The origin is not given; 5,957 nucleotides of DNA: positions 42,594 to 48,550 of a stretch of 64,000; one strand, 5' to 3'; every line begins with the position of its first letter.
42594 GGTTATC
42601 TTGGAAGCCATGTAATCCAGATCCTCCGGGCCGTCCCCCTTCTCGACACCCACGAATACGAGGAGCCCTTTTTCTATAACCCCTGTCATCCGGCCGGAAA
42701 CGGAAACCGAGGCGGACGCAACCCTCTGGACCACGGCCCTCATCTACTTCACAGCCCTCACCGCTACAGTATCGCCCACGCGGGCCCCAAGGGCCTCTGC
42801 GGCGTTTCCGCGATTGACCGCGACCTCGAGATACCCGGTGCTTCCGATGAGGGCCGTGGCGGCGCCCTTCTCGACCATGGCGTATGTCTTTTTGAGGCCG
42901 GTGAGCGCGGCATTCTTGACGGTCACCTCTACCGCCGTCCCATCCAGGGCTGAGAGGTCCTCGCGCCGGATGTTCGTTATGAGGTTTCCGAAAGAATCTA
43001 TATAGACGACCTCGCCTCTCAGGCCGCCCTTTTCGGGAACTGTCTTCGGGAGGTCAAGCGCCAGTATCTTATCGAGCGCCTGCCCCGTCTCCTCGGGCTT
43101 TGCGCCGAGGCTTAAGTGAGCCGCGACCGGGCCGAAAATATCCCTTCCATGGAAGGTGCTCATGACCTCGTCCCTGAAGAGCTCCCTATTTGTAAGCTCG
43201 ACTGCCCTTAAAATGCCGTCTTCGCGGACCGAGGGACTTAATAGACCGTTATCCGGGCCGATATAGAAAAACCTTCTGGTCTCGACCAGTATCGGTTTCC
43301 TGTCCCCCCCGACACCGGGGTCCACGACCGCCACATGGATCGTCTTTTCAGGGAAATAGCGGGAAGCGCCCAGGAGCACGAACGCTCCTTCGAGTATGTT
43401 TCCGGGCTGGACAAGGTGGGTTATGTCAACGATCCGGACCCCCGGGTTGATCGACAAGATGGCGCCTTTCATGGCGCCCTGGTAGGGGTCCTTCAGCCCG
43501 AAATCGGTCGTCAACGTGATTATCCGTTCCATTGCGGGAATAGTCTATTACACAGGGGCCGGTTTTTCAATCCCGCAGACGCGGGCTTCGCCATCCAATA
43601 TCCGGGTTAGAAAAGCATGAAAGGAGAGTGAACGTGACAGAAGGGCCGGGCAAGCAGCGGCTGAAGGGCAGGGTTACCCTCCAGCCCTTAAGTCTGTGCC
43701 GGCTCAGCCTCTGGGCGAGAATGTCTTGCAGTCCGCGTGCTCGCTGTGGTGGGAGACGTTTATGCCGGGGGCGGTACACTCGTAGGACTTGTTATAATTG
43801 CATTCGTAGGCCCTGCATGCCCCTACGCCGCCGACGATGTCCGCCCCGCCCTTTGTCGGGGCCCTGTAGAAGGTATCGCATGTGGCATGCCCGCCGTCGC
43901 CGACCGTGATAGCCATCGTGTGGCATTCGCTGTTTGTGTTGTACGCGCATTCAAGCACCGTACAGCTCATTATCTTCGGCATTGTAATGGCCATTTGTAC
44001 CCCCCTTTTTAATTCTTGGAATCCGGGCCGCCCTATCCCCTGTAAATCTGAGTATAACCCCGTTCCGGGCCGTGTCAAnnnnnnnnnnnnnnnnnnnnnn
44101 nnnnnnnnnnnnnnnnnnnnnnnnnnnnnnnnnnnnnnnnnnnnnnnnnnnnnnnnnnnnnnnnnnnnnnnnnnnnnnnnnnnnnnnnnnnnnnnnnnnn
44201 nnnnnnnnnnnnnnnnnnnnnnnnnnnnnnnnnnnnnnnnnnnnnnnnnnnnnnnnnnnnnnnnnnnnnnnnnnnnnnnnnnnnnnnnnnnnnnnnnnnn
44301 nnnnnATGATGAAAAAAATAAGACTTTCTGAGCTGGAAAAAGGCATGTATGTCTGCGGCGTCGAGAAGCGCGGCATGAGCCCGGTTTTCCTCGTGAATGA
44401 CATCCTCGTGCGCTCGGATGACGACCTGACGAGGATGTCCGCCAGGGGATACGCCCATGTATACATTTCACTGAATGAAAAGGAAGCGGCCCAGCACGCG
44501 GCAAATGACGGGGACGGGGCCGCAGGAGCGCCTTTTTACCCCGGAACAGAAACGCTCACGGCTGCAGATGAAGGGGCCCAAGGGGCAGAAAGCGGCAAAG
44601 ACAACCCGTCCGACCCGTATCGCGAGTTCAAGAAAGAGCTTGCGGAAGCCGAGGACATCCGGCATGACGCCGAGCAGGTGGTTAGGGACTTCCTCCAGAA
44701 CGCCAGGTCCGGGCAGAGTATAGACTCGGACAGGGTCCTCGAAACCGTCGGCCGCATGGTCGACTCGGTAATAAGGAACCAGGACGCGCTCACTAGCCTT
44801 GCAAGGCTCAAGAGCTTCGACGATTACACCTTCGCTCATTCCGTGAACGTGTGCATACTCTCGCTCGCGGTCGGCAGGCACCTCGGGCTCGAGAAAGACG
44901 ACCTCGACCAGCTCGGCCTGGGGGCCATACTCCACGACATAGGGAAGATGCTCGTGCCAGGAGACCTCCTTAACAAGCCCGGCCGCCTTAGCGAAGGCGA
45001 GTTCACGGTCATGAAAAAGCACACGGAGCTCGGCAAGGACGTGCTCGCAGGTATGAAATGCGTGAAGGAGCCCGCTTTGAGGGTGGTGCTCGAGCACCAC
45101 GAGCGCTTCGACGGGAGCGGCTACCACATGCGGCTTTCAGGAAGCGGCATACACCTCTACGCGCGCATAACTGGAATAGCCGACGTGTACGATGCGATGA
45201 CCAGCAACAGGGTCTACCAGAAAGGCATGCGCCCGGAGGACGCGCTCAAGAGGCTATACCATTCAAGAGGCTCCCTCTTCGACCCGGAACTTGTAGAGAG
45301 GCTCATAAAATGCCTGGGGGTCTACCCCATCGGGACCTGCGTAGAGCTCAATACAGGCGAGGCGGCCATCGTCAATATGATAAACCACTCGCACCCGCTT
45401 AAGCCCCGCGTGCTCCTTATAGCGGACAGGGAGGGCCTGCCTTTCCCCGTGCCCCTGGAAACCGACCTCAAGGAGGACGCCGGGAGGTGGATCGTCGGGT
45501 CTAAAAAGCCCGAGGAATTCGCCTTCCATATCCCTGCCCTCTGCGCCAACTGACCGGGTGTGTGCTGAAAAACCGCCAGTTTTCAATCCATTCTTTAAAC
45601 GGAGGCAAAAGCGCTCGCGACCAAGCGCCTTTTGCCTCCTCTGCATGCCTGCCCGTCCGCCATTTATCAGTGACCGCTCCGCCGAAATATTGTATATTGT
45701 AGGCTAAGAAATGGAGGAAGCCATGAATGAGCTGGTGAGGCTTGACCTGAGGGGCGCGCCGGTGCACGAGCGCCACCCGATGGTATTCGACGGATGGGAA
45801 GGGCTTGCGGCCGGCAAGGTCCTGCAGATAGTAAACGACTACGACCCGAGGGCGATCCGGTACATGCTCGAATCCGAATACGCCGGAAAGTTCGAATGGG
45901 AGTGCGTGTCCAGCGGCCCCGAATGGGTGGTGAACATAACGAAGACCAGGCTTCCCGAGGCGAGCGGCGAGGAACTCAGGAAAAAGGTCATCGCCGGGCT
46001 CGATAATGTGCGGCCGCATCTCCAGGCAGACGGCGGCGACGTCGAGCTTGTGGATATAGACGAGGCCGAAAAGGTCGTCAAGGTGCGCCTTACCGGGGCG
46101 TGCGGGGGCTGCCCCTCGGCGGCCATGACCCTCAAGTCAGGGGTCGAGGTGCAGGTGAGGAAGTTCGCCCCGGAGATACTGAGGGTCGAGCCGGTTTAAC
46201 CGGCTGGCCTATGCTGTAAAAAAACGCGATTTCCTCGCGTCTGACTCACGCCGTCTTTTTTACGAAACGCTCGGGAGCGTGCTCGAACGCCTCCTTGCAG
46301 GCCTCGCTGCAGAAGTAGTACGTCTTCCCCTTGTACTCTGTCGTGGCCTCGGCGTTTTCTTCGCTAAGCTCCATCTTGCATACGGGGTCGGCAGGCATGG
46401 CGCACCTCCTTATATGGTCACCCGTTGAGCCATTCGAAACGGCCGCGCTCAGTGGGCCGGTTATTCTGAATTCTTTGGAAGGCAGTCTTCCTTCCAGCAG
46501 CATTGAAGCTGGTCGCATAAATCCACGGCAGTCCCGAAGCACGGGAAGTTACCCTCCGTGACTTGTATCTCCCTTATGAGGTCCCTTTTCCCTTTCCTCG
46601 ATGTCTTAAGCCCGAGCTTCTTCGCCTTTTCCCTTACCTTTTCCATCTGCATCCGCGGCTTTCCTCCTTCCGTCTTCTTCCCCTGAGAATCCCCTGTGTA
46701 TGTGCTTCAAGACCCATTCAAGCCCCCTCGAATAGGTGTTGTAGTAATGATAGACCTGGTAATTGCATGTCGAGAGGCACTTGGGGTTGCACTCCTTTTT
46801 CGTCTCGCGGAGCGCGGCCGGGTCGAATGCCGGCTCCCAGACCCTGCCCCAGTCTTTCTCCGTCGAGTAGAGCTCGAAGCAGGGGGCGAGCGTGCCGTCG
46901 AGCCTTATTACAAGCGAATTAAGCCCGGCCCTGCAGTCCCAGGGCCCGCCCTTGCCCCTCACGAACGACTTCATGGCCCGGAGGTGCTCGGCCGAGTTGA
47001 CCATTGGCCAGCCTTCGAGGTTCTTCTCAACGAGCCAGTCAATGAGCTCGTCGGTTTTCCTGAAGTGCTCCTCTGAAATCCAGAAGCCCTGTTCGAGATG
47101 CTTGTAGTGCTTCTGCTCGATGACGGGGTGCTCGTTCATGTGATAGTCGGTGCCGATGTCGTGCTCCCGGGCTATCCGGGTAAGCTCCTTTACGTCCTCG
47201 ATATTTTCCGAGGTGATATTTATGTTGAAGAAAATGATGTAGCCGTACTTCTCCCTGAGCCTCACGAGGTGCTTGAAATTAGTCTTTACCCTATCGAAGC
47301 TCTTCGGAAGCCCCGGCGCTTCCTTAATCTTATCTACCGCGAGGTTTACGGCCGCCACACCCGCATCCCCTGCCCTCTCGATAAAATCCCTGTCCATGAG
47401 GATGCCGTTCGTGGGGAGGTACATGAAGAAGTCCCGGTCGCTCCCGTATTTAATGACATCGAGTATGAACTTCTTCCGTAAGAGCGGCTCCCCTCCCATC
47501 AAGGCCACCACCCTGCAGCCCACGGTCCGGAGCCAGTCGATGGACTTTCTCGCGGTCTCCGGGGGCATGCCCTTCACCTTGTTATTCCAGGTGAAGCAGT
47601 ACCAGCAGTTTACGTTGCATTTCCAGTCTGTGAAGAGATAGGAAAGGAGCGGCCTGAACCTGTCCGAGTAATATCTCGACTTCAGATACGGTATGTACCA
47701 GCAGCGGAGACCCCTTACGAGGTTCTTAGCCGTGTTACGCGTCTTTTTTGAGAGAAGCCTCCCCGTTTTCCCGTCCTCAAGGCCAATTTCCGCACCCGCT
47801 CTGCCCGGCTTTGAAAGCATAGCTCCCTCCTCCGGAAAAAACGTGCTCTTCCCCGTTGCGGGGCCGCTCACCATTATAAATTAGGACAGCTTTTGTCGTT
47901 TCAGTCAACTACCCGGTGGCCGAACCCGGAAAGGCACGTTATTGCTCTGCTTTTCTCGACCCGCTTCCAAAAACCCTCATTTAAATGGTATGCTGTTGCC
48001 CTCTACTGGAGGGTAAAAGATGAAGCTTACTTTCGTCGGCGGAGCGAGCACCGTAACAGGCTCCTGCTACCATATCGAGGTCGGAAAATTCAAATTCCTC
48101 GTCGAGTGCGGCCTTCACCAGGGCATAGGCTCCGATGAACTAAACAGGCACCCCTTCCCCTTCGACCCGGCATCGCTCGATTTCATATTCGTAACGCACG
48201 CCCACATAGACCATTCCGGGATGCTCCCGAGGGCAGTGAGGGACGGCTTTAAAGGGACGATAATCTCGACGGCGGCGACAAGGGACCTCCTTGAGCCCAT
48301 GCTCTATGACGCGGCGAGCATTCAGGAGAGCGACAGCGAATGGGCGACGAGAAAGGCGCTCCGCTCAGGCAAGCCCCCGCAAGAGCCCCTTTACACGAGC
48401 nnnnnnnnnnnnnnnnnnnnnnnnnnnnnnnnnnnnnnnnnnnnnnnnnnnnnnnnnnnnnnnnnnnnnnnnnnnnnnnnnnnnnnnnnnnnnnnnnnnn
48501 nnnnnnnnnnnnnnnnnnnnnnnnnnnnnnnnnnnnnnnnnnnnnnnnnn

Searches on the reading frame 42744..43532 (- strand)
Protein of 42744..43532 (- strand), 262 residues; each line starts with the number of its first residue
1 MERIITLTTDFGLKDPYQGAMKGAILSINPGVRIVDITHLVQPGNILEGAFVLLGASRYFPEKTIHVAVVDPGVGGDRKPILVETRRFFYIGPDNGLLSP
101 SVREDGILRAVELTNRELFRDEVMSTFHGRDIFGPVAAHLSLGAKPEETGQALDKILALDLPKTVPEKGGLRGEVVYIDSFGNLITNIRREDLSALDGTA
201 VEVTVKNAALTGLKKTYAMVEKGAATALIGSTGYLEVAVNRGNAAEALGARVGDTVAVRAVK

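Call 57: search_protein_families(library=pfam, proteins=[window:42744-43532:-], max_evalue=0.001)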
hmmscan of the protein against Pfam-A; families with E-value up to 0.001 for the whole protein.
window:42744-43532:- (262 aa): 2 families
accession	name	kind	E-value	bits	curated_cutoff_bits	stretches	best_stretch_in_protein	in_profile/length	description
PF01887.21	SAM_HAT_N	-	1.2e-55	187.7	26.3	1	5-150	1-145/145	SAM hydroxide adenosyltransferase N-terminal domain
PF20257.3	SAM_HAT_C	-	1e-26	93.5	25.5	1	173-256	1-83/84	SAM hydroxide adenosyltransferase C-terminal domain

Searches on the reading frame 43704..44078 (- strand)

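Call 57: search_protein_families(library=pfam, proteins=[window:43704-44078:-], max_evalue=0.001)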
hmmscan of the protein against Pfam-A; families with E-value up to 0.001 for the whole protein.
window:43704-44078:- (124 aa): 1 family
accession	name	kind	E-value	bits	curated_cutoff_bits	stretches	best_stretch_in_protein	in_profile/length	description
PF07561.16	DUF1540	-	4e-12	46.5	22.1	2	88-120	3-40/40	Domain of Unknown Function (DUF1540)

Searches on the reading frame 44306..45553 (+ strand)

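Call 57: search_protein_families(library=pfam, proteins=[window:44306-45553:+], max_evalue=0.001)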
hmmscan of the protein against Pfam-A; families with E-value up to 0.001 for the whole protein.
window:44306-45553:+ (415 aa): 3 families
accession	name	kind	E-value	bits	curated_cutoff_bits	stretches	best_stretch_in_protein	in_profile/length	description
PF13487.12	HD_5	-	2.3e-28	99.5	27.2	1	179-329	18-170/170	HD domain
PF01966.28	HD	-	4.6e-18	66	22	1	175-298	1-116/116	HD domain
PF11871.13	DUF3391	-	2.9e-17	63.9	27.8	1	3-143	2-135/136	Domain of unknown function (DUF3391)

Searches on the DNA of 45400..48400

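Call 66: search_rna_families(source=window, start=45400, end=48400, threshold=evalue, max_evalue=1)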
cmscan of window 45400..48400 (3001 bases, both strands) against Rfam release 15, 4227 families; matches with E-value up to 1: 1.
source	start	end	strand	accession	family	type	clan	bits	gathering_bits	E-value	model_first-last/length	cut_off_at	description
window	47640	47781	+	RF01969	RMST_8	Gene; lncRNA;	-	21.9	80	0.64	1-143/143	no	Rhabdomyosarcoma 2 associated transcript conserved region 8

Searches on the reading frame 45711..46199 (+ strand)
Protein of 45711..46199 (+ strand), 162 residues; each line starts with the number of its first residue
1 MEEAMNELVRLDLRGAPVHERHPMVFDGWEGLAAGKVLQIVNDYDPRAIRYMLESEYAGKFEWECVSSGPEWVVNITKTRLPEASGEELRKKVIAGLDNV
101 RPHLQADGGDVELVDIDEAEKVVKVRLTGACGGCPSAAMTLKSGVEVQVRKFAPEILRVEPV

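Call 3: search_protein_families(library=ncbifam, proteins=[window:45711-46199:+], max_evalue=0.1)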
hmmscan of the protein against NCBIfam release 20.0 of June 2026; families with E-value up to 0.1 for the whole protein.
window:45711-46199:+ (162 aa): 3 families
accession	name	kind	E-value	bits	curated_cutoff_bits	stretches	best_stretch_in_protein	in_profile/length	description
TIGR02000.1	NifU_proper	equivalog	8.9e-17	61.4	273.3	1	90-162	221-290/290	Fe-S cluster assembly protein NifU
TIGR03341.1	YhgI_GntY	equivalog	1.6e-10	41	269.35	1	98-160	116-177/190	Fe-S biogenesis protein NfuA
NF008392.0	PRK11190.1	equivalog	1.1e-07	32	268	1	99-157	118-176/192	Fe-S biogenesis protein NfuA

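Call 4: search_protein_families(library=pfam, proteins=[window:45711-46199:+], max_evalue=0.1)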
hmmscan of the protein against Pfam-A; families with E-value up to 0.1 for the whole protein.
window:45711-46199:+ (162 aa): 2 families
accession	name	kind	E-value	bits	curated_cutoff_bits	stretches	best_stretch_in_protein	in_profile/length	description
PF01106.22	NifU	-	4.4e-26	91.3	27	1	97-160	5-67/67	NifU-like domain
PF10006.14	DUF2249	-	1e-17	64.1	29.5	1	11-78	2-70/70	Uncharacterized conserved protein (DUF2249)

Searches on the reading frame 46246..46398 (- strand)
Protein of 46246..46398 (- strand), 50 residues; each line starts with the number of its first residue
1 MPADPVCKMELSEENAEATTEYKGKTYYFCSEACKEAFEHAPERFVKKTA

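Call 3: search_protein_families(library=ncbifam, proteins=[window:46246-46398:-], max_evalue=0.1)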
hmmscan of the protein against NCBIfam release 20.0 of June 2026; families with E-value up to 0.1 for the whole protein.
window:46246-46398:- (50 aa): 2 families
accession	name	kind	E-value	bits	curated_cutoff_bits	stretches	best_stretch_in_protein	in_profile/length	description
NF041384.1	YHS_seleno_dom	subfamily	0.00019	21.6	70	1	14-46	21-53/113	YHS domain-containing (seleno)protein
NF034186.3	PRK14891.1-1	equivalog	0.044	13.7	73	1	23-39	23-39/51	50S ribosomal protein L24e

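Call 4: search_protein_families(library=pfam, proteins=[window:46246-46398:-], max_evalue=0.1)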
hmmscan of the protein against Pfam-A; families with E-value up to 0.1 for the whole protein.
window:46246-46398:- (50 aa): 7 families
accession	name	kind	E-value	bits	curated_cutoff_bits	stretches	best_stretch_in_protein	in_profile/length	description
PF04945.19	YHS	-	3.6e-19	68.9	30.3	1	3-48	2-46/47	YHS domain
PF24273.1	TRASH_HVO_1752_C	-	0.00033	21.2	27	1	19-46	17-44/47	HVO_1752, C-terminal TRASH domain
PF06467.20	zf-FCS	-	0.0004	20.6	22.4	1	19-38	20-39/39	MYM-type Zinc finger with FCS sequence motif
PF12018.13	FAP206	-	0.01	15.6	33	1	20-49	222-251/272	Domain of unknown function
PF08394.17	Arc_trans_TRASH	-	0.013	16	27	1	20-39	17-36/43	Archaeal TRASH domain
PF24461.1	DUF7576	-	0.021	15.1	27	1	23-39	43-59/60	Family of unknown function (DUF7576)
PF09889.16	DUF2116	-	0.022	15.2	26.8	1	28-45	18-35/59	Probable treble clef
